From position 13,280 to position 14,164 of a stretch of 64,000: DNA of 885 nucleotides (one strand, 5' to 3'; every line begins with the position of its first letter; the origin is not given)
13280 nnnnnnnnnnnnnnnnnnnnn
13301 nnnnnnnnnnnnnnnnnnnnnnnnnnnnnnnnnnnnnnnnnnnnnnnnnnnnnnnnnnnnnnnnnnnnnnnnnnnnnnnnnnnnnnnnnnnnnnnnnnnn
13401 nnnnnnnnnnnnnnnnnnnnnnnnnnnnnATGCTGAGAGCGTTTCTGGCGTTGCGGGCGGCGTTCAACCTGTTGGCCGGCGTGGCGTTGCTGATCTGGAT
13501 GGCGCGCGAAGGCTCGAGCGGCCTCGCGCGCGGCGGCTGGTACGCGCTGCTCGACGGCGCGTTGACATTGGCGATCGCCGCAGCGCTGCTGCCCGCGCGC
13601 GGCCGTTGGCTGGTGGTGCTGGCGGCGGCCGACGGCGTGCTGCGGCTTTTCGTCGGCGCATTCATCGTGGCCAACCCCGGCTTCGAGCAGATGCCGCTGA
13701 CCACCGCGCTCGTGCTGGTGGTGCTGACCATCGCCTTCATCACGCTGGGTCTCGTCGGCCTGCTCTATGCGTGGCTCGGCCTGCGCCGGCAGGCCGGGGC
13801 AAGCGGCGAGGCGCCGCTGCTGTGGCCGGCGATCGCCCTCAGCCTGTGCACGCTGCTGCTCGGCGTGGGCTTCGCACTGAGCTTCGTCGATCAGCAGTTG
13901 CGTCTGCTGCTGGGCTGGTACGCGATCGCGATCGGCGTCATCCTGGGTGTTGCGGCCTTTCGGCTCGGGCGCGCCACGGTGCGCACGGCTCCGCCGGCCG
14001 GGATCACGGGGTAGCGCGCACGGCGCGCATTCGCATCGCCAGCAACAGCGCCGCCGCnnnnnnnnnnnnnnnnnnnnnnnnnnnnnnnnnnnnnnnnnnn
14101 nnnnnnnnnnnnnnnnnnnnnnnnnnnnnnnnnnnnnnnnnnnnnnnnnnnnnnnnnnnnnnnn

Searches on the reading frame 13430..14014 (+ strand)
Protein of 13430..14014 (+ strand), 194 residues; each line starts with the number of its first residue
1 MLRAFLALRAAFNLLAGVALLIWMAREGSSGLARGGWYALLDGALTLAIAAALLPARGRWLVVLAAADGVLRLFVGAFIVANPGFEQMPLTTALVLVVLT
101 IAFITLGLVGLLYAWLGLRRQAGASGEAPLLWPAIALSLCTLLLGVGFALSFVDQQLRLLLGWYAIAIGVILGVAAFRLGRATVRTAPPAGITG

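Call 51: find_encoding_contigs(protein=window:13430-14014:+, flank=10000, max_places=3)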
Protein window:13430-14014:+ (194 aa): no gene with exactly this product is on record in the collection.
